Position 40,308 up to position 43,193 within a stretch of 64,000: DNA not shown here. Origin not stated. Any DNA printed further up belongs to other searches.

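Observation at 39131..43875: Mo-bisPGD oxidoreductase operon ending in an outer-membrane porin instead of a quinol-oxidising membrane anchor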

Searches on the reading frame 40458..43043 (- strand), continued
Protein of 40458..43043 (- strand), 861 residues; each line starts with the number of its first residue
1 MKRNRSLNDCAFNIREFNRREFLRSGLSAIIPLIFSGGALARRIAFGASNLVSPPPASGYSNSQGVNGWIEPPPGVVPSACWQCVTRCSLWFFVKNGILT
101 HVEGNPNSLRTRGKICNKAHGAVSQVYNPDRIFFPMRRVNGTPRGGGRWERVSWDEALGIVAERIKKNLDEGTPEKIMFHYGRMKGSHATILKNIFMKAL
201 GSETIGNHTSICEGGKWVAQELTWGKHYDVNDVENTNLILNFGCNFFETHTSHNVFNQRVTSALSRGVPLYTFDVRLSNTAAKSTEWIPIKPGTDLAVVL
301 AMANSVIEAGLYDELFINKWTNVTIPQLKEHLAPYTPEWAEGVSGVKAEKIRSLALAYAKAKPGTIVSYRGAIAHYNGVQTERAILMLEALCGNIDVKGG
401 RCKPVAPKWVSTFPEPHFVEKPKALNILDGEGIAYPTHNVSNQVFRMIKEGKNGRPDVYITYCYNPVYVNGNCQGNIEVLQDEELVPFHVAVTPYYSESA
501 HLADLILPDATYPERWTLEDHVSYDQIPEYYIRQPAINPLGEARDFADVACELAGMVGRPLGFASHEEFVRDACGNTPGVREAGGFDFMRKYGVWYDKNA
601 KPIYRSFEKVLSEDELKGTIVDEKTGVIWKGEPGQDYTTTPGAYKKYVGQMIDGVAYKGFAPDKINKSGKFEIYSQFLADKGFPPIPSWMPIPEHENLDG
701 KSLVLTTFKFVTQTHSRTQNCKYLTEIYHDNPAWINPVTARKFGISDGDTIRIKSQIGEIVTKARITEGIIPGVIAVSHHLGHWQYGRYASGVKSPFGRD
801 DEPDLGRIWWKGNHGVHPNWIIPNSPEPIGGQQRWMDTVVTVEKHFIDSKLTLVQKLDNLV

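Call 13: find_encoding_contigs(protein=P0076, flank=8000, max_places=2)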
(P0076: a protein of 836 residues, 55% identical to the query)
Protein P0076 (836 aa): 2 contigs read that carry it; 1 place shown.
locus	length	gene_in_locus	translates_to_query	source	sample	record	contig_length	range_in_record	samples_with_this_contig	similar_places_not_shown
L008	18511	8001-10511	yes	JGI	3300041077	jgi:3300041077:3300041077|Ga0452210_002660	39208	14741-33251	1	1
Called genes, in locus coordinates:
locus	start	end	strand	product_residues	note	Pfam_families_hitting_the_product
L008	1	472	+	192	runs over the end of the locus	PF04205:FMN_bind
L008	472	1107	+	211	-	PF02508:Rnf-Nqr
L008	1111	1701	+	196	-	PF02508:Rnf-Nqr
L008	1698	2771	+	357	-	PF00111:Fer2, PF00970:FAD_binding_6, PF00175:NAD_binding_1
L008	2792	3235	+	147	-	-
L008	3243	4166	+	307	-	PF01040:UbiA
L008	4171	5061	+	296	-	PF00348:polyprenyl_synt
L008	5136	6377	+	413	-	PF00395:SLH, PF07396:Porin_O_P (faint)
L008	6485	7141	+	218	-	PF12797:Fer4_2 (weak), PF13237:Fer4_10 (weak), PF13247:Fer4_11, PF12838:Fer4_7, PF13187:Fer4_9 (weak), PF12797:Fer4_2, PF12837:Fer4_6, PF00037:Fer4, +5 more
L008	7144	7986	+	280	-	PF03916:NrfD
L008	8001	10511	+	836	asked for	PF04879:Molybdop_Fe4S4, PF00384:Molybdopterin, PF01568:Molydop_binding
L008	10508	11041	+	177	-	PF02613:Nitrate_red_del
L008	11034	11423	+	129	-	PF00072:Response_reg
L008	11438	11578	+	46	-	PF02416:TatA_B_E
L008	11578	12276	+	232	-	PF00902:TatC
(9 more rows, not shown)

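Call 18: find_related_loci(query=A1, collection=genome_contigs, flank=10000)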
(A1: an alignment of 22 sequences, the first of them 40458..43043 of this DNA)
Query A1 (861 aa) in genome_contigs; peptide patterns used: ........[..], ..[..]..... (x = any residue, [..] = any of these).
352 stretches matched a pattern; 334 encode a relative of the query (tblastn E <= 1e-3); the best 80 are kept; 80 distinct loci.
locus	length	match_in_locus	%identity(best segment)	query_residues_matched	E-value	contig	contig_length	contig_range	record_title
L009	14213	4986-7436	62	17-844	0e+0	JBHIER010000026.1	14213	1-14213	MAG: bacterium isolate b2.sp2_bin.59 NODE_1104_length_14213_cov_4.332533, whole genome shotgun sequence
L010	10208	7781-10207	62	17-841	0e+0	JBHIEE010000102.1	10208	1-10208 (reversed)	MAG: Candidatus Aminicenantia bacterium isolate b3.sp2_bin.19 NODE_2214_length_10208_cov_6.230375, whole genome shotgun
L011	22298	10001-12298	64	76-844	0e+0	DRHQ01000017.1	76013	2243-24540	MAG TPA_asm: Candidatus Aminicenantes bacterium isolate HyVt-373 HyVt-373_k145_15145, whole genome shotgun sequence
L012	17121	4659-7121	61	16-844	0e+0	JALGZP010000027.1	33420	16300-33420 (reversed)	MAG: bacterium isolate M3-30_Bin_374 M3-30_Bin_374_scaffold_2027, whole genome shotgun sequence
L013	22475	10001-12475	57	12-844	0e+0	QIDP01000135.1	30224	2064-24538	MAG: Nitrospirae bacterium isolate SZUA-224 Ga0063294_10001688, whole genome shotgun sequence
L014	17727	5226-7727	58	3-851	0e+0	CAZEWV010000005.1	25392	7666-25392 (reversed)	MAG TPA_asm: uncultured Eubacteriales bacterium isolate SRP128015_co2_61 genome assembly, contig: NODE_811_length_25392_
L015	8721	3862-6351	59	3-844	0e+0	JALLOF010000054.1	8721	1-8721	Nitrospinae bacterium AH_259_B05_G02_I21 NODE_54_length_8721_cov_1459.97, whole genome shotgun sequence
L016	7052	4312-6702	61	76-844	0e+0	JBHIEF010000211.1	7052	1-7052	MAG: Armatimonadota bacterium isolate b3.sp2_bin.12 NODE_4104_length_7052_cov_6.055452, whole genome shotgun sequence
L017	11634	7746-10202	57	14-843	0e+0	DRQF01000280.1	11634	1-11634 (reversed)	MAG TPA_asm: Planctomycetota bacterium isolate HyVt-576 HyVt-576_k145_94394, whole genome shotgun sequence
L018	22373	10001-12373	60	77-844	0e+0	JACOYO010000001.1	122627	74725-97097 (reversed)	MAG: Parcubacteria group bacterium isolate NC_groundwater_181_Ag_S-0.1um_44_14 S4_GD2017_2_S1_scaffold_53, whole genome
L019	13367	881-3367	57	11-841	0e+0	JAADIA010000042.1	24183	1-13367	MAG: Nitrospirota bacterium isolate M_MetaBat.229 contig-127_7975, whole genome shotgun sequence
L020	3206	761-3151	59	76-860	0e+0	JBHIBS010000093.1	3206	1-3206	MAG: bacterium isolate K_1_bin.22 NODE_15885_length_3206_cov_14.622977, whole genome shotgun sequence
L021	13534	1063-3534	57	17-844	0e+0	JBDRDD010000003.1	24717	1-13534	MAG: bacterium isolate MEGAHIT-group-1.232 k141_8007764, whole genome shotgun sequence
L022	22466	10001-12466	57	32-837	0e+0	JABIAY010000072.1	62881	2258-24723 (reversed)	MAG: Nitrospina sp. isolate SI048_bin14 k141_83793, whole genome shotgun sequence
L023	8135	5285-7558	59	76-837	0e+0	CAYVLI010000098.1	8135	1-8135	MAG TPA_asm: uncultured Nitrospinota bacterium isolate binchicken_co172_105 genome assembly, contig: NODE_8305_length_81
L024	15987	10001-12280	60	77-844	0e+0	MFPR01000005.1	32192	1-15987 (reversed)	MAG: Candidatus Lindowbacteria bacterium RIFCSPLOWO2_12_FULL_62_27 rifcsplowo2_12_scaffold_1205, whole genome shotgun se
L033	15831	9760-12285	53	13-844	0e+0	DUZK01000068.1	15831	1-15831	MAG TPA_asm: Deltaproteobacteria bacterium isolate MAG_15370_dsfb_81 Ga0180009_10004279, whole genome shotgun sequence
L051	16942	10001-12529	53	16-842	0e+0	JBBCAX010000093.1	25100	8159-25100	Deltaproteobacteria bacterium TL4 17951C00093.1, whole genome shotgun sequence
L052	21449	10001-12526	53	14-844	0e+0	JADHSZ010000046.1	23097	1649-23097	MAG: Alphaproteobacteria bacterium isolate BS150m-G7 BS-150m-C1863, whole genome shotgun sequence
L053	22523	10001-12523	53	15-844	0e+0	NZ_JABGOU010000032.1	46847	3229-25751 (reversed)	MAG: Desulfobacula sp. isolate co234_bin15 co234_bin15_Ctg32, whole genome shotgun sequence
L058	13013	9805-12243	52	17-844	0e+0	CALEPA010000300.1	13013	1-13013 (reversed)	MAG TPA_asm: uncultured Candidatus Marinimicrobia bacterium isolate DRR093005_bin.25_CONCOCT_v1.1_MAG genome assembly, c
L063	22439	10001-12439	52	17-844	0e+0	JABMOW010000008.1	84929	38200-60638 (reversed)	MAG: Candidatus Neomarinimicrobiota bacterium isolate bin.70 k141_587457, whole genome shotgun sequence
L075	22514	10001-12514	53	14-844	0e+0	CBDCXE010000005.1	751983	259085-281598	MAG: Nitrospinota bacterium isolate 1a5c112f-530b-4853-b9c3-525a2f2da88a genome assembly, contig: contig_5, whole genome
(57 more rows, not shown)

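Call 27: search_protein_families(library=pfam, proteins=[L053:4522-6744:+, L053:13240-14529:+, L053:7533-9089:+, L053:7145-7546:+, L009:1507-2937:+, L013:7551-8873:+, L024:7760-8893:+, L051:7552-8595:+, L003:5912-6979:+, L075:7619-9022:+], max_evalue=0.01)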
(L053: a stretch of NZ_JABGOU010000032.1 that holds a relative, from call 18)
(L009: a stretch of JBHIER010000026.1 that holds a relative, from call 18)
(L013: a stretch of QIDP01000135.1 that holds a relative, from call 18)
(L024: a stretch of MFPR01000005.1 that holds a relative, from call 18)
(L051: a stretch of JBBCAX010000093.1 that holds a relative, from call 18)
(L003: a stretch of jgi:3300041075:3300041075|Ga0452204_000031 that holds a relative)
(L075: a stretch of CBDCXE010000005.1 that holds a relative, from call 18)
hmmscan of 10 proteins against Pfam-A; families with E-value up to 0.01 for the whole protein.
L053:4522-6744:+ (740 aa): 10 families
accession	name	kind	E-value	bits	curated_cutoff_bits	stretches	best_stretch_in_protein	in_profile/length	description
PF00158.32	Sigma54_activat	-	3.9e-70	235.3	20.2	1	431-597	1-167/168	Sigma-54 interaction domain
PF25601.1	AAA_lid_14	-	2.3e-26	91.9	27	1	603-687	1-85/87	AAA+ ATPase lid domain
PF14532.12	Sigma54_activ_2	-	6.4e-19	69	25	1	432-602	1-138/138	Sigma-54 interaction domain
PF02954.25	HTH_8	-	1.2e-14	54.2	22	1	694-732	2-40/42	Bacterial regulatory protein, Fis family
PF00672.30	HAMP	-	5.7e-10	39.8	25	1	193-243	2-52/53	HAMP domain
PF07724.20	AAA_2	-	4.4e-05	24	27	1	453-548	4-100/166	AAA domain (Cdc48 subfamily)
PF07728.20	AAA_5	-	0.00014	22.4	22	1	455-573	2-123/139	AAA domain (dynein-related subfamily)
PF06068.19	TIP49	-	0.00067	19.4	23.8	1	436-489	34-86/347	TIP49 P-loop domain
PF01078.27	Mg_chelatase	-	0.0015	18.5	20.3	0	510-547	93-130/207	Magnesium chelatase, subunit ChlI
PF00004.35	AAA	-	0.0022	18.9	21.2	1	455-576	1-111/131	ATPase family associated with various cellular activities (AAA)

L053:13240-14529:+ (429 aa): 5 families
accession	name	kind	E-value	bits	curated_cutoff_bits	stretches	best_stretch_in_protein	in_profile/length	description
PF13435.11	Cytochrome_C554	-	1.5e-10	42.3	20.8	1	140-185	32-84/84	Cytochrome c554 and c-prime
PF14522.11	Cytochrome_C7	-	9.1e-10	38.7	24.8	1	282-355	5-66/67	Cytochrome c7 and related cytochrome c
PF14537.11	Cytochrom_c3_2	-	6.3e-08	33.4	25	0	156-223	7-66/79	Cytochrome c3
PF02335.20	Cytochrom_C552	-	2.2e-07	30.6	24.1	2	167-338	116-286/438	Cytochrome c552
PF22678.1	Cytochrom_c_NrfB-like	-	0.0037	18.1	27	0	277-311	47-80/89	Cytochrome c-type protein NrfB-like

L053:7533-9089:+ (518 aa): 5 families
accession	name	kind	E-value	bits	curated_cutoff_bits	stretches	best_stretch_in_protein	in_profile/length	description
PF14522.11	Cytochrome_C7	-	7.1e-18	64.6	24.8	4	310-369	4-56/67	Cytochrome c7 and related cytochrome c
PF02085.21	Cytochrom_CIII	-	2.9e-10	40.8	22.9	1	199-257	30-85/101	Class III cytochrome C family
PF14537.11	Cytochrom_c3_2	-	2.9e-09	37.7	25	0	178-254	5-78/79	Cytochrome c3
PF03264.19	Cytochrom_NNT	-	2.5e-08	34.3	24.1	1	287-332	124-170/174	NapC/NirT cytochrome c family, N-terminal region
PF09699.15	Paired_CXXCH_1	-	0.0013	18.9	20.6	0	391-424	5-38/41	Doubled CXXCH motif (Paired_CXXCH_1)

L053:7145-7546:+ (133 aa): 1 family
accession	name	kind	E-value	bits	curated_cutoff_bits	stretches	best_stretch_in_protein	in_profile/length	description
PF06490.17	FleQ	-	0.0048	17.6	22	1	35-124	22-102/108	Flagellar regulatory protein FleQ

L009:1507-2937:+ (476 aa): 0 families

L013:7551-8873:+ (440 aa): 0 families

L024:7760-8893:+ (377 aa): 1 family
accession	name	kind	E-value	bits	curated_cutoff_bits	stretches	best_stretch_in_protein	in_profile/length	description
PF07396.17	Porin_O_P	-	0.00071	19.4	20.9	1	32-118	5-97/370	Phosphate-selective porin O and P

L051:7552-8595:+ (347 aa): 1 family
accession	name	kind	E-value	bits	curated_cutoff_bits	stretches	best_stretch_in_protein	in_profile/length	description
PF13609.12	Porin_4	-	1.3e-11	45.3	27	1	10-338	3-283/310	Gram-negative porin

L003:5912-6979:+ (355 aa): 0 families

L075:7619-9022:+ (467 aa): 6 families
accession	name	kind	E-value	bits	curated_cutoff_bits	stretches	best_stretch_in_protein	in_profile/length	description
PF03264.19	Cytochrom_NNT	-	3.2e-12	47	24.1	2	6-84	11-95/174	NapC/NirT cytochrome c family, N-terminal region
PF14537.11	Cytochrom_c3_2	-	3e-11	44.1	25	1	215-298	4-79/79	Cytochrome c3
PF22113.1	Mtrc-MtrF_II-IV_dom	-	2.4e-10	40.7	30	1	219-364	8-169/176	Outer membrane cytochrome MtrC/MtrF-like, domains II/IV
PF14522.11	Cytochrome_C7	-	6.2e-10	39.2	24.8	1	126-185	2-66/67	Cytochrome c7 and related cytochrome c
PF02085.21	Cytochrom_CIII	-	3e-05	24.7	22.9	1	217-297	30-101/101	Class III cytochrome C family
PF09699.15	Paired_CXXCH_1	-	0.0021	18.1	20.6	0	262-300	1-39/41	Doubled CXXCH motif (Paired_CXXCH_1)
